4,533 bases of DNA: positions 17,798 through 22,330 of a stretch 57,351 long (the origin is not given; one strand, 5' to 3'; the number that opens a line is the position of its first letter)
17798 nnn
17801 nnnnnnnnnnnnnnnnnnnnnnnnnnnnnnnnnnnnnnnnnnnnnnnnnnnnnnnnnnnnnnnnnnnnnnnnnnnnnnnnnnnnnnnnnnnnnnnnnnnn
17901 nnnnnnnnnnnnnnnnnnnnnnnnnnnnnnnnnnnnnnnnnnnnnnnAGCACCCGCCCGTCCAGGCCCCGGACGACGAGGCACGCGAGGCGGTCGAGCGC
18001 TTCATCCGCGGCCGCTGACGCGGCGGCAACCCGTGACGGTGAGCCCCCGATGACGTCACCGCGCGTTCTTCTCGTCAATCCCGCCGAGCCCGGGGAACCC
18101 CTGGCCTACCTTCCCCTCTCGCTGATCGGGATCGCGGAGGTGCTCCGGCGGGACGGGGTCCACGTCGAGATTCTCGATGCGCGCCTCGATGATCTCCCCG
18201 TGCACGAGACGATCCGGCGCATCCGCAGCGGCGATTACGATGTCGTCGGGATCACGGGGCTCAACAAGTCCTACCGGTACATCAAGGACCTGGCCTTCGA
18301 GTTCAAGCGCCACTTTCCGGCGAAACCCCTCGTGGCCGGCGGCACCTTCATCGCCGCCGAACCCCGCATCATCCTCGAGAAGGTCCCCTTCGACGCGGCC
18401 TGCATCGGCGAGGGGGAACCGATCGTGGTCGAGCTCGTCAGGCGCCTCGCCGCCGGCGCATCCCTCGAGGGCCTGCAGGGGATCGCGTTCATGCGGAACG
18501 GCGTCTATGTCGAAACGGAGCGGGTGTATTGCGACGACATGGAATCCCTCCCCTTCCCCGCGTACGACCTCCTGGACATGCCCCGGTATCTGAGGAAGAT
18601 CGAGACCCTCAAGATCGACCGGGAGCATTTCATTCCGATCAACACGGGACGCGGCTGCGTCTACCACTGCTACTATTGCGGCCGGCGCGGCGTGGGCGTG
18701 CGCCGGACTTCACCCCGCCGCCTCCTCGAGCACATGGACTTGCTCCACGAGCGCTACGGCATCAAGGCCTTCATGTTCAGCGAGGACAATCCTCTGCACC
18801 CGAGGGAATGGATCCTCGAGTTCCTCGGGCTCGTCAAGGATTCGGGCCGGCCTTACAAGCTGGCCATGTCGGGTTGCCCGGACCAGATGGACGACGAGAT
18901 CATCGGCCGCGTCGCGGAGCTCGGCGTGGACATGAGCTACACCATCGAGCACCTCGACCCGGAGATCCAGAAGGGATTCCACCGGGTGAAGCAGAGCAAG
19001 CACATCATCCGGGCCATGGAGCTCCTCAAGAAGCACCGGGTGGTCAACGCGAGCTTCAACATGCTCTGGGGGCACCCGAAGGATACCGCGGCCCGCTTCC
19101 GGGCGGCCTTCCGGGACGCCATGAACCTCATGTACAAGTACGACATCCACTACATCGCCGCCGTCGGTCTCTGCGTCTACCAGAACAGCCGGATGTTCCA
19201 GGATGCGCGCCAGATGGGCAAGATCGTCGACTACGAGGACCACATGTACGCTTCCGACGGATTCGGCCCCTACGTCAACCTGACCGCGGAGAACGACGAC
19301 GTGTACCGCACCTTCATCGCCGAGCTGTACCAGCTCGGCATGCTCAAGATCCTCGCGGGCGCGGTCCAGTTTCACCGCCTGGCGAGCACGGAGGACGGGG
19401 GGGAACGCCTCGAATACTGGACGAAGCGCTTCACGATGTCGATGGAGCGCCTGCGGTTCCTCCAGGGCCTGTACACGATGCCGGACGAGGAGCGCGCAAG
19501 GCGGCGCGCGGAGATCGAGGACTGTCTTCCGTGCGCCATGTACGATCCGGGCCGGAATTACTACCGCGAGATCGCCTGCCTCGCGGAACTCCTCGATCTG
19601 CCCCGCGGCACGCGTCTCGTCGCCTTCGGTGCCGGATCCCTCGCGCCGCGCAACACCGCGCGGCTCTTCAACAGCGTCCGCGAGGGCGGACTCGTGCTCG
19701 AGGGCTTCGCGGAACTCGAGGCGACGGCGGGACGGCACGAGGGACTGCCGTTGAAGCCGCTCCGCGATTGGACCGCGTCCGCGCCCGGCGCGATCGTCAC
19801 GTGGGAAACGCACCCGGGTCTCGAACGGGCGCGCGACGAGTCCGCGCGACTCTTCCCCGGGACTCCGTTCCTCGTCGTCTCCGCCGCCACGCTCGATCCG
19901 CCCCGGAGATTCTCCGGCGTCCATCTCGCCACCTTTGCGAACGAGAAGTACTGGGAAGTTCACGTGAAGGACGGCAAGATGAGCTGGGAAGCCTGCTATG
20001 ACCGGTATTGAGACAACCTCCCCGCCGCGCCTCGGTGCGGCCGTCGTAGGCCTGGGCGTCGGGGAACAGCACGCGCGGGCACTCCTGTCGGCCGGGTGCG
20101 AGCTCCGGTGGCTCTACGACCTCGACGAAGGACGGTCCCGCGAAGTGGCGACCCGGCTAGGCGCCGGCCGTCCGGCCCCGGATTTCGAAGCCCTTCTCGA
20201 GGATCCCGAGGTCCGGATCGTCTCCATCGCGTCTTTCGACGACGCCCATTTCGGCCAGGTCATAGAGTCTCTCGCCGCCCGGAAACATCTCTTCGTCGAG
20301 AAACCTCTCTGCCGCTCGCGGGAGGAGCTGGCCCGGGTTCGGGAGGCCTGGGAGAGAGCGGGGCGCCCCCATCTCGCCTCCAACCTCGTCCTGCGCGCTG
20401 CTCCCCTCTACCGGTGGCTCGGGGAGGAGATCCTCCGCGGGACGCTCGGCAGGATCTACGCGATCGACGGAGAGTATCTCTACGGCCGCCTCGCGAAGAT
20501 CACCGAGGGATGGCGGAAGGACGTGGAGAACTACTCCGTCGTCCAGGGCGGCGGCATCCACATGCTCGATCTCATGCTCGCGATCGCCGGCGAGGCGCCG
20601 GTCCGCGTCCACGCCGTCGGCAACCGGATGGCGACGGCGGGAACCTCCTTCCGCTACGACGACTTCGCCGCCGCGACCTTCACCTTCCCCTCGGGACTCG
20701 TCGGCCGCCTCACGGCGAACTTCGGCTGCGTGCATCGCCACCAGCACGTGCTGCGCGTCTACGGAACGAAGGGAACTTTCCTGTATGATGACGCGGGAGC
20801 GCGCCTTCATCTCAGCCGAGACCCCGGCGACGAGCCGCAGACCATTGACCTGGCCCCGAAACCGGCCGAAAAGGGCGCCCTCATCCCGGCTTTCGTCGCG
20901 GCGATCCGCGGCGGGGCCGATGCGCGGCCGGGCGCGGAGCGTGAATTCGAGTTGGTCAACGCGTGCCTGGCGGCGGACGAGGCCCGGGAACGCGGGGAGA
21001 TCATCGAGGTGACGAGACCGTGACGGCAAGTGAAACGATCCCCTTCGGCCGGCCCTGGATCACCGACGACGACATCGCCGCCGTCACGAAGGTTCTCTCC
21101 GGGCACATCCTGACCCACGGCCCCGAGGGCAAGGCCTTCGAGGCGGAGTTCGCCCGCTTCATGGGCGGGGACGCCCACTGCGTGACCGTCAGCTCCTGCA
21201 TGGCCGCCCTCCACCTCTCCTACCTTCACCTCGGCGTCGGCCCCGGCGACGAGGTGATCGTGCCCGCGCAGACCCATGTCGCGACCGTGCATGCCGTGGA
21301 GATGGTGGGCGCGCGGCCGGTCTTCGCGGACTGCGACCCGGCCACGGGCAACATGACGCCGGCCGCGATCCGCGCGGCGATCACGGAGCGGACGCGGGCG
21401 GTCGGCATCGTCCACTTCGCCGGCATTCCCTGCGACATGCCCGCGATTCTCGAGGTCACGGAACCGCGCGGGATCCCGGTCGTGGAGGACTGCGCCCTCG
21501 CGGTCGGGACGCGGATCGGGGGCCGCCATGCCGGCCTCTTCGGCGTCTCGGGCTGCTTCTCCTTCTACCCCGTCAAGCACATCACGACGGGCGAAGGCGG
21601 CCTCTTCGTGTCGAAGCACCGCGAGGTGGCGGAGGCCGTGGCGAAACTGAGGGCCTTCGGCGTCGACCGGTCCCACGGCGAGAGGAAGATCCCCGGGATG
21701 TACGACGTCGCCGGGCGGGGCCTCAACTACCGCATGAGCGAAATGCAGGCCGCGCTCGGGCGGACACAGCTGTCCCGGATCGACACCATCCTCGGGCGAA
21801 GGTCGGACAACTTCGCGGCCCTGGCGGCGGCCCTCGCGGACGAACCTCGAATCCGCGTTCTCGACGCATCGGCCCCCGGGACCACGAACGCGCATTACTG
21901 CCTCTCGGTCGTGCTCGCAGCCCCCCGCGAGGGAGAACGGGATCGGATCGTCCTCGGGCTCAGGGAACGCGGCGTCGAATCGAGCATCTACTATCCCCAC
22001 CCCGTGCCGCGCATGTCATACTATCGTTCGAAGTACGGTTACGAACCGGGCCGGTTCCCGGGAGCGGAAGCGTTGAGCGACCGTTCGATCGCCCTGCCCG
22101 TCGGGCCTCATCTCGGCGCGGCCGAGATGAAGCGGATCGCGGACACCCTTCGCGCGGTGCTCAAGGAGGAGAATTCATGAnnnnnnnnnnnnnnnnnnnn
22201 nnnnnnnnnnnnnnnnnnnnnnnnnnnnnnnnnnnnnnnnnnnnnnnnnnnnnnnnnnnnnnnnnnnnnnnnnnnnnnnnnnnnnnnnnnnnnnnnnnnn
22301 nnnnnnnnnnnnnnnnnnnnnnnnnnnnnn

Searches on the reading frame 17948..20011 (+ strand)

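Call 42: search_protein_families(library=pfam, proteins=[window:17948-20011:+], max_evalue=0.001)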
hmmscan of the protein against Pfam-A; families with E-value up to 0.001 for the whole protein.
window:17948-20011:+ (687 aa): 2 families
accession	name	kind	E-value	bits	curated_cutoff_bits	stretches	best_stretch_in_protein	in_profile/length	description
PF04055.27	Radical_SAM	-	1.5e-17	64.7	29.5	1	231-390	1-165/166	Radical SAM superfamily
PF02310.24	B12-binding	-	7.7e-14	52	32.1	1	59-163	17-120/121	B12 binding domain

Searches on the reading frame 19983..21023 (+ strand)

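Call 42: search_protein_families(library=pfam, proteins=[window:19983-21023:+], max_evalue=0.001)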
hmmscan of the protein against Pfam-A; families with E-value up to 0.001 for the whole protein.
window:19983-21023:+ (346 aa): 3 families
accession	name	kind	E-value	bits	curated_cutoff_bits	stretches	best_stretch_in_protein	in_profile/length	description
PF22725.1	GFO_IDH_MocA_C3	-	1.2e-18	67.8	27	1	148-266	6-123/124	GFO/IDH/MocA C-terminal domain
PF01408.29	GFO_IDH_MocA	-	1.9e-16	61.2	24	1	19-128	3-114/120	Oxidoreductase family, NAD-binding Rossmann fold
PF02894.22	GFO_IDH_MocA_C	-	1.1e-12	48.6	22.9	1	149-272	3-133/218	Oxidoreductase family, C-terminal alpha/beta domain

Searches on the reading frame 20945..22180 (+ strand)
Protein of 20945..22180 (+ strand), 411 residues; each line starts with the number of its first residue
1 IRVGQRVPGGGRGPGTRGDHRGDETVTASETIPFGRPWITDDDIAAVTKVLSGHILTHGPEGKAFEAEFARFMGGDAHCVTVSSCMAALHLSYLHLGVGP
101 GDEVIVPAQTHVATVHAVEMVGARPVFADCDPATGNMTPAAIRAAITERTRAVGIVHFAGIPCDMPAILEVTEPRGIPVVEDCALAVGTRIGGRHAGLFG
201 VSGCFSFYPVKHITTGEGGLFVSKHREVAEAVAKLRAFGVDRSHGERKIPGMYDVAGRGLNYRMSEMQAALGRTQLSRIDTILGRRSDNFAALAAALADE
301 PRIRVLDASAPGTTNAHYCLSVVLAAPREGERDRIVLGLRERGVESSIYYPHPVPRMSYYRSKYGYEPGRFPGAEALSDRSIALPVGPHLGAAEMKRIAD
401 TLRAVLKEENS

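Call 43: search_protein_families(library=pfam, proteins=[window:20945-22180:+], max_evalue=0.001)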
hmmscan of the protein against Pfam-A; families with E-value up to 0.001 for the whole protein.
window:20945-22180:+ (411 aa): 4 families
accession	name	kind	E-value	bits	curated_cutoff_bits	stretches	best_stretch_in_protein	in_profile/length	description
PF01041.23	DegT_DnrJ_EryC1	-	3.4e-106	356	19.8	1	39-403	3-360/360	DegT/DnrJ/EryC1/StrS aminotransferase family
PF00155.27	Aminotran_1_2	-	1.9e-05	24.5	19.7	1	63-151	45-143/361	Aminotransferase class I and II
PF01053.26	Cys_Met_Meta_PP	-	7.8e-05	21.8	27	1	60-185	52-176/381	Cys/Met metabolism PLP-dependent enzyme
PF01212.27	Beta_elim_lyase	-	0.00047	20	27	1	63-151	35-123/288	Beta-eliminating lyase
